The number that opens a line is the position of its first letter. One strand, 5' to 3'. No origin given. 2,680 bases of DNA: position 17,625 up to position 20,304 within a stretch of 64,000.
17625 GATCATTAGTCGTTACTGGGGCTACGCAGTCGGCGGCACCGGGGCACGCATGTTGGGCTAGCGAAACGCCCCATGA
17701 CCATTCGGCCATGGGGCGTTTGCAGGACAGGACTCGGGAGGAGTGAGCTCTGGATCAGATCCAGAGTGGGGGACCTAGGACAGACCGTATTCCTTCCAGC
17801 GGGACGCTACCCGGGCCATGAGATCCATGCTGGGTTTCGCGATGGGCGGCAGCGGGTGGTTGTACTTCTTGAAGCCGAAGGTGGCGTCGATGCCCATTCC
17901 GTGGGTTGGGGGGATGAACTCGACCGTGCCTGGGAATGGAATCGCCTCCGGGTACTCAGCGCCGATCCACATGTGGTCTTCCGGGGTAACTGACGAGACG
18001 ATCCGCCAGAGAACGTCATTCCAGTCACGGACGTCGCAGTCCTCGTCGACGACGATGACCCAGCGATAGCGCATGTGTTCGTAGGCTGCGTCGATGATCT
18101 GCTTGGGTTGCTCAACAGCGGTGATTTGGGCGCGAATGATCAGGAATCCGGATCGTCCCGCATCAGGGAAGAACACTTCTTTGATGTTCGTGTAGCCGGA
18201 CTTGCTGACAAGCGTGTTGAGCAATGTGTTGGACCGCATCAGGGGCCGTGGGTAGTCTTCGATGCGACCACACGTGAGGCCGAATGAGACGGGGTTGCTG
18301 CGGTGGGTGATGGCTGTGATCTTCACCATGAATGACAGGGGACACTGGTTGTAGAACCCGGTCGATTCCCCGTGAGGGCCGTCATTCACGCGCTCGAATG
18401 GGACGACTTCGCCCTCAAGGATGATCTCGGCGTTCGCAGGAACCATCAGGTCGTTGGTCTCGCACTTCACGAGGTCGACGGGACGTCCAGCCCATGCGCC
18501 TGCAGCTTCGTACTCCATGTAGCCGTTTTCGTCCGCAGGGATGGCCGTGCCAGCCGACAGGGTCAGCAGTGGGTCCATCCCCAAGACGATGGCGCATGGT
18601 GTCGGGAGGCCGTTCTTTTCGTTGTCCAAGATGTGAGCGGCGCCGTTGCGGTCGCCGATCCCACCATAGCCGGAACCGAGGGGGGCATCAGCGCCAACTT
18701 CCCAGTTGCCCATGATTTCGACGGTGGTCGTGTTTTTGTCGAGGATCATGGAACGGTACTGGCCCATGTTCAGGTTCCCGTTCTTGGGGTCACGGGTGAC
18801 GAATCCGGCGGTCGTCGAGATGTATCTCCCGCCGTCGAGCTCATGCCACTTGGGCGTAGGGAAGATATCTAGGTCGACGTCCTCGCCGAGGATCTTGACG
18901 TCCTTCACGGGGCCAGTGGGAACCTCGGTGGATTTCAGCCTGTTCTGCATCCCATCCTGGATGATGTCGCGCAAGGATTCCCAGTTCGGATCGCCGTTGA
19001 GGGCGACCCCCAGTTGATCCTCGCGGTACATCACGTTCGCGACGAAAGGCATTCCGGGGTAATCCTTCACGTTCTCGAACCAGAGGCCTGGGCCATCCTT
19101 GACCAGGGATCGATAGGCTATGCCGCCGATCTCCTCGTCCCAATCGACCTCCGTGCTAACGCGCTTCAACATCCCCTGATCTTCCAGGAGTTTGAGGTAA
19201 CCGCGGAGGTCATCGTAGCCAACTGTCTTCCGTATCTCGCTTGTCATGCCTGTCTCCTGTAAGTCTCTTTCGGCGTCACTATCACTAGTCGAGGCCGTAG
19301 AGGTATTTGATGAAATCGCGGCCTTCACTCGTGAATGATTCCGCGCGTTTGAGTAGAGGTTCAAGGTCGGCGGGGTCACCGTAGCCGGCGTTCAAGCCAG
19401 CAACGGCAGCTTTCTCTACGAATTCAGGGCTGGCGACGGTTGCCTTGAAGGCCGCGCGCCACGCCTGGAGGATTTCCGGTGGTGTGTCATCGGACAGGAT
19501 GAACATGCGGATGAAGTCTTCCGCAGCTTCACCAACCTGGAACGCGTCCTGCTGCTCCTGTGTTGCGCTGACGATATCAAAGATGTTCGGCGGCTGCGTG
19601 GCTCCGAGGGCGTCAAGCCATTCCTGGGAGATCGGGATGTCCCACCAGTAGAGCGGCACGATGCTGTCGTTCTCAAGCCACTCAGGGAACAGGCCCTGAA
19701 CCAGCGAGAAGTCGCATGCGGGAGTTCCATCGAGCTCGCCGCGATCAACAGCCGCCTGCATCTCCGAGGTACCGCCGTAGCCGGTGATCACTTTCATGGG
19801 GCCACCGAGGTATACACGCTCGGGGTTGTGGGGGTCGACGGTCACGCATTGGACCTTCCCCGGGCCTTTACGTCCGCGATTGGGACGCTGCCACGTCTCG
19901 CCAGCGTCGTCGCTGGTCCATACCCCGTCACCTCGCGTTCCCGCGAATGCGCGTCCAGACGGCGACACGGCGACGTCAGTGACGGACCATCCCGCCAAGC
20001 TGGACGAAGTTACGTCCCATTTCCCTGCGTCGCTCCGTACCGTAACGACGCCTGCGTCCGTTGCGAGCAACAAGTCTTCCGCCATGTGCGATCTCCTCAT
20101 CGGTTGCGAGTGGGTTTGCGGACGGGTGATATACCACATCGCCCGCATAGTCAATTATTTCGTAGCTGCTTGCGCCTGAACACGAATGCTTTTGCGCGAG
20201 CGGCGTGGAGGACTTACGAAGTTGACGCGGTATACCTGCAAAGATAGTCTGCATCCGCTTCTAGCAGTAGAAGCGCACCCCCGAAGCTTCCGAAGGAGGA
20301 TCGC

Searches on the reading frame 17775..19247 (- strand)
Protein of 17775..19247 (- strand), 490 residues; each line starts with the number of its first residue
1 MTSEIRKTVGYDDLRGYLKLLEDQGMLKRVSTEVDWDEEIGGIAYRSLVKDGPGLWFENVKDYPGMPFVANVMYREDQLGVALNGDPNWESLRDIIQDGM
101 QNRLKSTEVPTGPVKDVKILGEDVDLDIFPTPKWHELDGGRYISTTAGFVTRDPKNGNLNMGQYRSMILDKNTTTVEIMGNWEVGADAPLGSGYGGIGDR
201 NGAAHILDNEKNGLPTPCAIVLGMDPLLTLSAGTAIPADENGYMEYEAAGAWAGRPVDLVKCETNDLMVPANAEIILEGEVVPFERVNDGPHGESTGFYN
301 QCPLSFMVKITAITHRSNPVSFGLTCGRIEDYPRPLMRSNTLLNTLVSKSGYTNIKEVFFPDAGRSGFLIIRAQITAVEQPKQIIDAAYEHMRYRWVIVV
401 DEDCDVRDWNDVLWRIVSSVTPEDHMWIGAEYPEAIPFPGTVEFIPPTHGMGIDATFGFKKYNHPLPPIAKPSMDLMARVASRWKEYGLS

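Call 5: search_protein_families(library=pfam, proteins=[window:17775-19247:-], max_evalue=0.1)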
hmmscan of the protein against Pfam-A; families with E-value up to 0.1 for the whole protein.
window:17775-19247:- (490 aa): 4 families
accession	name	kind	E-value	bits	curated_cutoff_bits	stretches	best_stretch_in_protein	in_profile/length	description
PF01977.22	UbiD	-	2.6e-51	174.2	23.3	2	200-328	78-205/206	3-octaprenyl-4-hydroxybenzoate carboxy-lyase Rift-related domain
PF20695.2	UbiD_N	-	2e-16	60.3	24.3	1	18-97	1-76/78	3-octaprenyl-4-hydroxybenzoate carboxy-lyase N-terminal domain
PF20696.2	UbiD_C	-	9.6e-12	45.5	24.2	1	345-430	14-103/127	3-octaprenyl-4-hydroxybenzoate carboxy-lyase C-terminal domain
PF16779.11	DMP12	-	0.098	13.1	27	0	380-422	16-58/115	DNA-mimic protein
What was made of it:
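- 17775..19247 (-): Intact UbiD paralog (490 aa) with all three UbiD domains. Pfam UbiD_N, UbiD and UbiD_C (call 5).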

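Call 49: search_protein_families(library=ncbifam, proteins=[window:17775-19247:-], max_evalue=0.1)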
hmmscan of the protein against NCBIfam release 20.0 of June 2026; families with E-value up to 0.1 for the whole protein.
window:17775-19247:- (490 aa): 7 families
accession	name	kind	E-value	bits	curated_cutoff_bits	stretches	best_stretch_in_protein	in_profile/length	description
TIGR00148.1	TIGR00148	subfamily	2.6e-71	240.6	244.85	2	199-456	179-436/438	UbiD family decarboxylase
NF041204.1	VdcC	exception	2.1e-54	184.7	650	1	11-426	1-407/467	non-oxidative hydroxyarylic acid decarboxylases subunit C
NF008175.0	PRK10922.1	equivalog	3.7e-49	167.6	788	2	111-486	127-487/497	4-hydroxy-3-polyprenylbenzoate decarboxylase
TIGR03701.1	mena_SCO4490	equivalog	1.8e-47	162.1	495.9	1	17-427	2-412/433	menaquinone biosynthesis decarboxylase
TIGR02723.1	phenyl_P_alpha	equivalog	1.9e-45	155.4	564.6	1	24-426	20-410/485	phenylphosphate carboxylase subunit alpha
TIGR02724.1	phenyl_P_beta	equivalog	1.1e-42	146.1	468.95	1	13-489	2-471/472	phenylphosphate carboxylase subunit beta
NF041219.1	BagN_FevL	exception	1.3e-32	112.9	1000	2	211-327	212-326/502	bagremycin/ferroverdin biosynthesis UbiD family decarboxylase BagN/FevL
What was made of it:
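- On UbiD-family decarboxylase (functional enzyme): The intact paralog is also just under it, at 240.6 (call 49).
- Closest known: UbiD-family prFMN-dependent. Different: The protein falls below the NCBIfam UbiD cut-off (call 49).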

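Call 60: find_encoding_contigs(protein=window:17778-19247:-, flank=4000, max_places=10)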
Protein window:17778-19247:- (490 aa): 10 contigs read that carry it; 8 places shown.
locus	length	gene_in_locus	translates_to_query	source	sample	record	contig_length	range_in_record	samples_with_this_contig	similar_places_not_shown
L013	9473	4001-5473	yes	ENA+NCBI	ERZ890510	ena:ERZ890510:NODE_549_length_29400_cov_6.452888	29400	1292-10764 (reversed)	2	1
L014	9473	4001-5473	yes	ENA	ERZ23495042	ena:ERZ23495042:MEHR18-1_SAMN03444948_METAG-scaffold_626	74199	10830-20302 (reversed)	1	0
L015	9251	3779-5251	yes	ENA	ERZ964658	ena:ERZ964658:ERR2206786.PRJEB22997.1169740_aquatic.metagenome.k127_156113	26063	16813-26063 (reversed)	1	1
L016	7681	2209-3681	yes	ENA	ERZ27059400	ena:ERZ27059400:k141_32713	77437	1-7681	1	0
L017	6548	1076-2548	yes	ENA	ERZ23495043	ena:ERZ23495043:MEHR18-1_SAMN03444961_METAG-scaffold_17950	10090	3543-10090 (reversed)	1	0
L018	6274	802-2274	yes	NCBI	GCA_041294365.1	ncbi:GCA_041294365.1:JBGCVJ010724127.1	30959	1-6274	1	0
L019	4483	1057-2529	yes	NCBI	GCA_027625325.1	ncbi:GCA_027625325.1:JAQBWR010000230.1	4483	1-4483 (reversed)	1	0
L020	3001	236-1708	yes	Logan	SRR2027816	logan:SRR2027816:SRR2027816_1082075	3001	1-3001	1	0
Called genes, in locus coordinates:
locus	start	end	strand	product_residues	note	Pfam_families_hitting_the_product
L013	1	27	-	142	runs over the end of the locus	PF01243:PNPOx_N, PF04289:DUF447_N (weak)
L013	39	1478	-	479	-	PF20695:UbiD_N, PF01977:UbiD, PF20696:UbiD_C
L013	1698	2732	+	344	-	PF14870:PSII_BNR (faint), PF25852:DUF6242_C (faint), PF13088:BNR_2 (faint), PF15902:Sortilin-Vps10 (weak), PF02012:BNR (faint), PF15902:Sortilin-Vps10 (weak)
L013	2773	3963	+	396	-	-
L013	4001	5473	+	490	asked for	PF20695:UbiD_N, PF01977:UbiD, PF20696:UbiD_C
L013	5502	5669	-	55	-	-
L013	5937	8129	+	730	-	PF04932:Wzy_C, PF07719:TPR_2 (faint), PF13428:TPR_14 (faint), PF13424:TPR_12 (weak)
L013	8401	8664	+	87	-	PF00076:RRM_1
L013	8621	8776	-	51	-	-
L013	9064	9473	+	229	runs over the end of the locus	PF00196:GerE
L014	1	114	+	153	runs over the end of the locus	PF14588:YjgF_endoribonc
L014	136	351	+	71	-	PF10041:DUF2277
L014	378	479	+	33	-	-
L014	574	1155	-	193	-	PF02441:Flavoprotein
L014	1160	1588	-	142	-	PF01243:PNPOx_N (weak), PF04289:DUF447_N (weak)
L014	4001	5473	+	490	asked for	PF20695:UbiD_N, PF01977:UbiD, PF20696:UbiD_C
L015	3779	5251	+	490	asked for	PF20695:UbiD_N, PF01977:UbiD, PF20696:UbiD_C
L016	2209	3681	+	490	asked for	PF20695:UbiD_N, PF01977:UbiD, PF20696:UbiD_C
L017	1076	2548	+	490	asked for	PF20695:UbiD_N, PF01977:UbiD, PF20696:UbiD_C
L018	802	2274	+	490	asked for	PF20695:UbiD_N, PF01977:UbiD, PF20696:UbiD_C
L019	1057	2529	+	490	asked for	PF20695:UbiD_N, PF01977:UbiD, PF20696:UbiD_C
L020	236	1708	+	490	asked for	PF20695:UbiD_N, PF01977:UbiD, PF20696:UbiD_C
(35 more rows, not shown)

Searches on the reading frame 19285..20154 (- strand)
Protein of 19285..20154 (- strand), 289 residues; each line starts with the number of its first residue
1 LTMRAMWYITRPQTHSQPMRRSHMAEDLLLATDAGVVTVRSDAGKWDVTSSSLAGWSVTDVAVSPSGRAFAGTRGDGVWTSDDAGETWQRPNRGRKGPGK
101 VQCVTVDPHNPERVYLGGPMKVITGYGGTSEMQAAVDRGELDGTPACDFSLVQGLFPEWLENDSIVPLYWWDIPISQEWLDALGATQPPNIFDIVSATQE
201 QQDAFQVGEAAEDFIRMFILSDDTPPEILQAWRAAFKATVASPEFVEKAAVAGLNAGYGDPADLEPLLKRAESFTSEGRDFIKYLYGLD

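Call 5: search_protein_families(library=pfam, proteins=[window:19285-20154:-], max_evalue=0.1)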
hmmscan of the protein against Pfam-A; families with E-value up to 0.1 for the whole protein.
window:19285-20154:- (289 aa): 3 families
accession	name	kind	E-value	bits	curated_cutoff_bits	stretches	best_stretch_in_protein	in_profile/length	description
PF14870.12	PSII_BNR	-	0.0066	16.2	27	1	41-102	217-280/303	Photosynthesis system II assembly factor YCF48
PF02012.26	BNR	-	0.046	14.1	27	0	79-90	1-12/12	BNR/Asp-box repeat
PF03401.19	TctC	-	0.062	13.2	27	1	218-266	208-256/274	Tripartite tricarboxylate transporter family receptor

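Call 59: find_encoding_contigs(protein=window:19288-20085:-, flank=4000, max_places=10)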
Protein window:19288-20085:- (266 aa): 1 contig read that carries it; 1 place shown.
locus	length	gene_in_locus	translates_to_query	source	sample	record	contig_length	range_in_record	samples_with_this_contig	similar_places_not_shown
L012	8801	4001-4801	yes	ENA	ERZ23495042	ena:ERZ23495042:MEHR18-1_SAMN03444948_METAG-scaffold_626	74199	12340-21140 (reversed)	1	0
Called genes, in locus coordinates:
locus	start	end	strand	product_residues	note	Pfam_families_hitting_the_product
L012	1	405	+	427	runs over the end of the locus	PF01306:LacY_symp (faint), PF07690:MFS_1, PF12832:MFS_1_like (weak), PF05977:MFS_3, PF03209:PUCC, PF00083:Sugar_tr, PF07690:MFS_1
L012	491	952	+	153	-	PF14588:YjgF_endoribonc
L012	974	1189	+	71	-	PF10041:DUF2277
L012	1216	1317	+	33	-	-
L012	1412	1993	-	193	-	PF02441:Flavoprotein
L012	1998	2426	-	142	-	PF01243:PNPOx_N (weak), PF04289:DUF447_N (weak)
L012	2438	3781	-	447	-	PF20695:UbiD_N, PF01977:UbiD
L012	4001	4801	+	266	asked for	-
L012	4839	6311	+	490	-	PF20695:UbiD_N, PF01977:UbiD, PF20696:UbiD_C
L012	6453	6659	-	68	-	-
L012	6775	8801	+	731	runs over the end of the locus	PF04932:Wzy_C, PF07719:TPR_2 (faint), PF13428:TPR_14 (faint), PF13424:TPR_12 (weak)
